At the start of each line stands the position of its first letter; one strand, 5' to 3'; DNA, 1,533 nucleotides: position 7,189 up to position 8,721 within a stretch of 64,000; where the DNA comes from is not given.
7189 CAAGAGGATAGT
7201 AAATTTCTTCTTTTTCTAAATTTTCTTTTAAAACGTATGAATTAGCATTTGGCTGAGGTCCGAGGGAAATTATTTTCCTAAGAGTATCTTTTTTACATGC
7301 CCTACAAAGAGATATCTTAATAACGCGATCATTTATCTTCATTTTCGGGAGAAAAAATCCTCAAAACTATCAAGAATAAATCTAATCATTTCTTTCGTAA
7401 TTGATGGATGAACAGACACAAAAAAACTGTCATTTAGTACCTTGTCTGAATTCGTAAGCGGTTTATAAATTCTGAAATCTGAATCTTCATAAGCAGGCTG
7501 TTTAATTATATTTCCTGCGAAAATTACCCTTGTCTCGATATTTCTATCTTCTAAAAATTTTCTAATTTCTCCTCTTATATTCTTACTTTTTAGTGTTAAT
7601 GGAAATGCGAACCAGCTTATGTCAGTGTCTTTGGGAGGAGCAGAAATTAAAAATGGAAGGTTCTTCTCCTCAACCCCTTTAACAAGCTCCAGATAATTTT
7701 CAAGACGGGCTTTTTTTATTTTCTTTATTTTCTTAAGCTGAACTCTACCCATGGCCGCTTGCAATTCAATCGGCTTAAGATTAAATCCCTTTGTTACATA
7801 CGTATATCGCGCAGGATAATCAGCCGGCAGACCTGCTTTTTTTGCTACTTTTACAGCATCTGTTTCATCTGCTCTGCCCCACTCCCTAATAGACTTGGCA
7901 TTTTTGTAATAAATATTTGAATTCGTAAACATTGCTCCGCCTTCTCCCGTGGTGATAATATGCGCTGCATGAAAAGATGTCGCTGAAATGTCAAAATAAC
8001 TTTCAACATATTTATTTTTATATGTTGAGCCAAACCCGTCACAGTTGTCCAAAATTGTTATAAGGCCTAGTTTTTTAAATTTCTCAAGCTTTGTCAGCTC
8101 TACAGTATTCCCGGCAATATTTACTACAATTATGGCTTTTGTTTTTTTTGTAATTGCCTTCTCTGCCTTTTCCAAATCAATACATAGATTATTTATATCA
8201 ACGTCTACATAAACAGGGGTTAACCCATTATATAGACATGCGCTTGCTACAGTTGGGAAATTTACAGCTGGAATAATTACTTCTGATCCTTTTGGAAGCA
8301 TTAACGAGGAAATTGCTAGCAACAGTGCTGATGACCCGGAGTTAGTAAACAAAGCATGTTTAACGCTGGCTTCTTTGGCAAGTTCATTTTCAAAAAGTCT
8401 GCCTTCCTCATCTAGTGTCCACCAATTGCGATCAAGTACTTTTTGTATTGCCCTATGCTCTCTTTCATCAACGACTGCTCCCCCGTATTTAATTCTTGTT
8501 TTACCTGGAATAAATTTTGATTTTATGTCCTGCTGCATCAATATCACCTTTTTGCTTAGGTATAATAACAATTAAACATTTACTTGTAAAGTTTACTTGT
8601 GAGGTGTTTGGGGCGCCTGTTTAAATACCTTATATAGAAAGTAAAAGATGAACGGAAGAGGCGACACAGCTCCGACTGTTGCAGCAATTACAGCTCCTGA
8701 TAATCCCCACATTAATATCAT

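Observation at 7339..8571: DegT-family enzyme with catalytic Lys replaced by His, a predicted ColD/E1-type sugar 3-dehydratase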

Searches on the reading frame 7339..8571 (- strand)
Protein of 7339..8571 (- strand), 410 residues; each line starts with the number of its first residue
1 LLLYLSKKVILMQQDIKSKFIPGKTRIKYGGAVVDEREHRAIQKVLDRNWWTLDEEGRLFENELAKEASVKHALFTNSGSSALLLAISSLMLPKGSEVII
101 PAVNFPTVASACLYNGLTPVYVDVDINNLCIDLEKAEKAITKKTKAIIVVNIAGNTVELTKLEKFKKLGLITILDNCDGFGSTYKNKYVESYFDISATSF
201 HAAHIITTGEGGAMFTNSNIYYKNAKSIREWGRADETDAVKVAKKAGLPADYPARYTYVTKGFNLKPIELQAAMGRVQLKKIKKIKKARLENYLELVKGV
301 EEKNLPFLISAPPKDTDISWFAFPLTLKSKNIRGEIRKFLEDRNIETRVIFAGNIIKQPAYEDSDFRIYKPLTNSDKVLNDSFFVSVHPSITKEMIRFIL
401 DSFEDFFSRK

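Call 4: search_protein_families(library=pfam, proteins=[window:7339-8571:-])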
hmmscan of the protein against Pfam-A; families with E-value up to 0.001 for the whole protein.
window:7339-8571:- (410 aa): 4 families
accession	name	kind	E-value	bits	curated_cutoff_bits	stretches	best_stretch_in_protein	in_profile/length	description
PF01041.23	DegT_DnrJ_EryC1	-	1.9e-78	264.7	19.8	1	35-402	4-358/360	DegT/DnrJ/EryC1/StrS aminotransferase family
PF00155.27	Aminotran_1_2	-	2.6e-11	43.8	19.7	1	60-168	47-171/361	Aminotransferase class I and II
PF01053.26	Cys_Met_Meta_PP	-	1.3e-06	27.7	27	1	59-199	56-195/381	Cys/Met metabolism PLP-dependent enzyme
PF00266.25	Aminotran_5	-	0.00073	19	21.5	0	70-182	61-182/371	Aminotransferase class-V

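Call 5: search_solved_structures(query=window:7339-8571:-, show_alignments=5)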
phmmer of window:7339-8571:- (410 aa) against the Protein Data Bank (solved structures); distinct sequences matched with E-value up to 0.001: 58.
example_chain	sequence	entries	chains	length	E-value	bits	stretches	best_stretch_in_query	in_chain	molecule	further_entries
3bcx_A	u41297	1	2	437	7.7e-72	245.2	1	19-408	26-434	CDP-6-deoxy-L-threo-D-glycero-4-hexulose-3-dehydrase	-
3bb8_A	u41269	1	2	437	1.3e-70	241.2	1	19-408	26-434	CDP-4-keto-6-deoxy-D-glucose-3-dehydrase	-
2gms_A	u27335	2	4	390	1.1e-46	162.4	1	32-389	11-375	Putative pyridoxamine 5-phosphate-dependent dehydrase, Wbdk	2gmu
2r0t_A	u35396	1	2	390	1.8e-46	161.7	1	32-389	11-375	Pyridoxamine 5-phosphate-dependent dehydrase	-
3b8x_A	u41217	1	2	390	2.3e-46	161.4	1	32-389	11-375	Pyridoxamine 5-phosphate-dependent dehydrase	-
3gr9_A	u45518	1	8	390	4.8e-46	160.3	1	32-389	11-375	ColD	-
7b0d_A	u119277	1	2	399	7.9e-38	133.3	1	34-406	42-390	Glutamine--scyllo-inositol transaminase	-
3frk_A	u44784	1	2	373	1.6e-37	132.3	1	42-403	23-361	QdtB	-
7b0m_AAA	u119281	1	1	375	2.7e-31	111.8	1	36-361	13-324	Sugar aminotransferase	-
3bn1_A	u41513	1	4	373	2.4e-29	105.4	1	26-289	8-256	Perosamine synthetase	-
7n63_A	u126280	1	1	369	2.4e-29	105.4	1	40-407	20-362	Putative aminotransferase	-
3dr7_A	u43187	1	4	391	2.8e-29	105.1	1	26-289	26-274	Putative perosamine synthetase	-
3dr4_A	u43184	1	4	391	3.9e-29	104.7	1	26-289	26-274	Putative perosamine synthetase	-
2fn6_A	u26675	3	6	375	1.3e-28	103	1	29-330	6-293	AMINOTRANSFERASE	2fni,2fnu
9wvy_A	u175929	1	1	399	2.2e-28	102.2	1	25-323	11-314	Putative NDP-4-keto-6-deoxyglucose-3-dehydratase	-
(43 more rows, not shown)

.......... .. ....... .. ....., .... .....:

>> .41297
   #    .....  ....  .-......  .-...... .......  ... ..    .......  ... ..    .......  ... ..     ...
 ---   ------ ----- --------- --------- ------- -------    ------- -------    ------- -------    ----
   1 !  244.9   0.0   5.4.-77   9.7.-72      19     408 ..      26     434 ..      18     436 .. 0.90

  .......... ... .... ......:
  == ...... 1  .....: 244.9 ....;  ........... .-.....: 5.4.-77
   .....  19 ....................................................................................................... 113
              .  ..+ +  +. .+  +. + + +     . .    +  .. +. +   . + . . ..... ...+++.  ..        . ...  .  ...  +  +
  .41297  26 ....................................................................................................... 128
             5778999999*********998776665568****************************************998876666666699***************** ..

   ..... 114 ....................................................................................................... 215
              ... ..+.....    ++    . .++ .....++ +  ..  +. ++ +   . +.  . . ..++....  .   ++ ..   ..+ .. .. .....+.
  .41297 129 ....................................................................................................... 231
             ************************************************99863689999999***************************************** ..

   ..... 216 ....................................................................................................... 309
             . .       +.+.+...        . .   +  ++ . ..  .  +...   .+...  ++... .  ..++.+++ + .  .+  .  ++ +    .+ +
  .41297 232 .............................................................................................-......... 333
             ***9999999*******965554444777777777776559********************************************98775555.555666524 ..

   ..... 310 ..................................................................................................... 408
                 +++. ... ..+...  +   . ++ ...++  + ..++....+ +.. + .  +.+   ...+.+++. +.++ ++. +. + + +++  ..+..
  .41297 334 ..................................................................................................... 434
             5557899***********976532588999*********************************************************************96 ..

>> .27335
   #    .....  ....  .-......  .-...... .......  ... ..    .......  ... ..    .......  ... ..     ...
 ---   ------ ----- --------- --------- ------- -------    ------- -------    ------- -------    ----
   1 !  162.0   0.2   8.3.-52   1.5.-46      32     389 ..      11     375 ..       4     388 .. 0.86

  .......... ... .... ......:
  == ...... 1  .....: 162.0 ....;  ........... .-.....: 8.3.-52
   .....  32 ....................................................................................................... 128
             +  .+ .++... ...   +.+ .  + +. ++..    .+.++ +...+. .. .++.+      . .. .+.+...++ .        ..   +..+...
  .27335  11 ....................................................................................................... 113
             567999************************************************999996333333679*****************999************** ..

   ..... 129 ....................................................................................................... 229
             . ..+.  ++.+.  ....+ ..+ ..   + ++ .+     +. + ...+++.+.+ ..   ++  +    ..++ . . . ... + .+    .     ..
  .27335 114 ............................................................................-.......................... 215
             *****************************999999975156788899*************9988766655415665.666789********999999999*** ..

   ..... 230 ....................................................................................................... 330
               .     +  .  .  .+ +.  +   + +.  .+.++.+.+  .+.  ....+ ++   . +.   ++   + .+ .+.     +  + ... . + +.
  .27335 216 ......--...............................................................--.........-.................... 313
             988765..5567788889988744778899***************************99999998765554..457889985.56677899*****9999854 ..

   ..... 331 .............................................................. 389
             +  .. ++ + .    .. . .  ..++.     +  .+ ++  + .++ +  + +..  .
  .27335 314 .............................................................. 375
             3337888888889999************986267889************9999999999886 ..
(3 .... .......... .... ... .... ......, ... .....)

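Call 8: search_protein_families(library=ncbifam, proteins=[window:7339-8571:-])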
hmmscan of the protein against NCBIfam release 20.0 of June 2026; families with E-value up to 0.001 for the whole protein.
window:7339-8571:- (410 aa): 24 families
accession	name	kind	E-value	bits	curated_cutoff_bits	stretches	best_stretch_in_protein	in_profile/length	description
NF011936.0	PRK15407.1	equivalog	3.4e-101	339.1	423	1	15-409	25-438/440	lipopolysaccharide biosynthesis protein RfbH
TIGR03588.1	PseC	equivalog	6.2e-54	183.3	423.5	1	27-404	2-377/380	UDP-4-amino-4,6-dideoxy-N-acetyl-beta-L-altrosamine transaminase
NF008687.0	PRK11706.1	equivalog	3.7e-43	147.7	375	1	27-349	2-318/375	dTDP-4-amino-4,6-dideoxygalactose transaminase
TIGR02379.1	ECA_wecE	subfamily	6.3e-36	123.9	434.85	1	59-349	35-319/376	dTDP-4-amino-4,6-dideoxy-D-glucose transaminase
TIGR04181.1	NHT_00031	hypoth_equivalog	1e-35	123.3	420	1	35-366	9-340/359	LegC family aminotransferase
NF008658.2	PRK11658.1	equivalog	1.8e-33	115.8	631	1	33-356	11-329/379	UDP-4-amino-4-deoxy-L-arabinose aminotransferase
TIGR04427.1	PLP_DesI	equivalog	5.1e-30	104.8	650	1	36-246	32-242/390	dTDP-4-dehydro-6-deoxyglucose aminotransferase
NF005817.0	PRK07683.1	equivalog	3.8e-08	32.4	575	1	72-162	91-183/387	aminotransferase A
NF004770.0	PRK06108.1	subfamily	9.3e-08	31.3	422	1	65-150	91-177/396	pyridoxal phosphate-dependent aminotransferase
NF006230.0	PRK08363.1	equivalog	2e-07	30.1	534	1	71-156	94-179/398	alanine aminotransferase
NF041364.1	GntC_guanitoxin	equivalog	3.1e-07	29.6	415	1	76-161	66-155/356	guanitoxin biosynthesis PLP-dependent (S)-gamma-hydroxy-L-arginine cyclodehydratase GntC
TIGR01265.1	tyr_nico_aTase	subfamily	9.2e-07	28.2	292.45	1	63-152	89-178/403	tyrosine/nicotianamine family aminotransferase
TIGR01977.1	am_tr_V_EF2568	hypoth_equivalog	1.6e-06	27.4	377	1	63-304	55-290/376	cysteine desulfurase family protein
NF004975.0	PRK06348.1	equivalog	5.1e-06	25.7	549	1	69-173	88-192/384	pyridoxal phosphate-dependent aminotransferase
NF005816.0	PRK07682.1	equivalog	6e-06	25.1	620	1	74-167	94-187/390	aminotransferase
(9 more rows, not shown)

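Call 14: find_homologous_proteins(query=window:7339-8571:-, max_evalue=1e-20)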
Query window:7339-8571:- (410 aa): 5313 proteins with E <= 1e-20 among 8000 candidates; the best 120 are listed.
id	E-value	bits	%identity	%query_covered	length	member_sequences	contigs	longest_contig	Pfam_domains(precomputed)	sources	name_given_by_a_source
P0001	2.0e-256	868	97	97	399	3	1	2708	PF00155.28,PF01053.27,PF01041.24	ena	-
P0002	2.9e-215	732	80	97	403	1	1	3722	PF00155.28,PF01053.27,PF01041.24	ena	-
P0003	4.5e-190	649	70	99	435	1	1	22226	PF00155.28,PF01053.27,PF01041.24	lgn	-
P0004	1.5e-186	638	71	97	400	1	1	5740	PF00155.28,PF01053.27,PF01041.24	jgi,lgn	jgi:CDP-6-deoxy-D-xylo-4-hexulose-3-dehydrase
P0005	1.7e-183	628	71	97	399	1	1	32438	PF00155.28,PF00266.26,PF01053.27,PF01041.24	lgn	-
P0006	2.3e-183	627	69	97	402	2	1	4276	PF00155.28,PF00266.26,PF01053.27,PF01041.24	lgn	-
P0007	6.7e-183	626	70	97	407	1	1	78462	PF00155.28,PF01053.27,PF01041.24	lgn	-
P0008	2.8e-175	601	66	97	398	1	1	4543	PF00155.28,PF01041.24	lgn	-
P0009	3.3e-165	567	68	93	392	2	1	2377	PF00155.28,PF01053.27,PF01041.24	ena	-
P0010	1.0e-164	566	62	97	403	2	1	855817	PF00155.28,PF01053.27,PF01041.24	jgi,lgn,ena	-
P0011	1.8e-159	549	63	97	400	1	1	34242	PF00155.28,PF00266.26,PF01053.27,PF01041.24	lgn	-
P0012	8.0e-159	546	61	97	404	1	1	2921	PF00155.28,PF00266.26,PF01053.27,PF01041.24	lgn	-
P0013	3.3e-156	538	62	97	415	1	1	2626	PF00155.28,PF01053.27,PF01041.24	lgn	-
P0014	2.6e-150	518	61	97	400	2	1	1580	PF00155.28,PF00266.26,PF01053.27,PF01041.24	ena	-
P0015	2.8e-147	508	60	97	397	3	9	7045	PF00155.28,PF01053.27,PF01041.24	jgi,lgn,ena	-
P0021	9.8e-140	484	57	97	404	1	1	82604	PF00155.28,PF00266.26,PF01053.27,PF01041.24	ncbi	-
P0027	1.2e-126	441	54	97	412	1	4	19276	PF01041.24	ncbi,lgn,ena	-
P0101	6.4e-103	362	49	93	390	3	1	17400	PF00155.28,PF01041.24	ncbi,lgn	-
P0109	3.0e-102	360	47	94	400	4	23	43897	PF00155.28,PF01041.24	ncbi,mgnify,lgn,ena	mgnify:CR=1 FL=1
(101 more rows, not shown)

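Call 18: find_encoding_contigs(protein=P0010, flank=10000, max_places=3)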
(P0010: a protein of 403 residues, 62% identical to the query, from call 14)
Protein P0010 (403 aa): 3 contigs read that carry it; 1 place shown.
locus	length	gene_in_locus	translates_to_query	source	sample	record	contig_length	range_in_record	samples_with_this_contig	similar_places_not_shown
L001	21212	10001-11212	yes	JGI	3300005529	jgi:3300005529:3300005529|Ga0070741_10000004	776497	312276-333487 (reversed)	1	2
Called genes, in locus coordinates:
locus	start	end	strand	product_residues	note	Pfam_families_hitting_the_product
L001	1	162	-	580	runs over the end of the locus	PF10131:PTPS_related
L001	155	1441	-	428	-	PF01041:DegT_DnrJ_EryC1, PF01212:Beta_elim_lyase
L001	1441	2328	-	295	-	PF01073:3Beta_HSD (faint), PF01370:Epimerase, PF04321:RmlD_sub_bind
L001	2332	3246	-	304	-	PF02779:Transket_pyr, PF02780:Transketolase_C, PF22613:Transketolase_C_1 (faint), PF17147:PFOR_II (weak)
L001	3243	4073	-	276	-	PF13292:DXP_synthase_N, PF00456:Transketolase_N, PF00676:E1_dh (weak)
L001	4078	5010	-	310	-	PF00535:Glycos_transf_2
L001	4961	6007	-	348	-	PF01073:3Beta_HSD, PF01370:Epimerase, PF04321:RmlD_sub_bind, PF07993:NAD_binding_4 (faint), PF13460:NAD_binding_10 (weak), PF16363:GDP_Man_Dehyd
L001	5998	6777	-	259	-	PF00483:NTP_transferase, PF12804:NTP_transf_3 (faint)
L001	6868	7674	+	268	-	PF05711:TylF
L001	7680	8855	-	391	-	PF00657:Lipase_GDSL (faint), PF13472:Lipase_GDSL_2 (weak)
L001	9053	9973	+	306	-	PF00535:Glycos_transf_2, PF10111:Glyco_tranf_2_2, PF13506:Glyco_transf_21, PF13641:Glyco_tranf_2_3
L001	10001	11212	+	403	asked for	PF01041:DegT_DnrJ_EryC1, PF00155:Aminotran_1_2 (weak), PF01053:Cys_Met_Meta_PP (weak)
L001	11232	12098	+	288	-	PF04724:Glyco_transf_17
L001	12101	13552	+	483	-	PF01943:Polysacc_synt, PF13440:Polysacc_synt_3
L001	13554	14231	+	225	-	-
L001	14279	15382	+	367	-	PF13439:Glyco_transf_4 (faint), PF20706:GT4-conflict, PF13524:Glyco_trans_1_2, PF00534:Glycos_transf_1, PF13692:Glyco_trans_1_4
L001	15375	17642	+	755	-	PF00535:Glycos_transf_2, PF13641:Glyco_tranf_2_3, PF10111:Glyco_tranf_2_2 (weak), PF13632:Glyco_trans_2_3 (weak), PF13231:PMT_2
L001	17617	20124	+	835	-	PF09586:YfhO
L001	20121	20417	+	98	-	-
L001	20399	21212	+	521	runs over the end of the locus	-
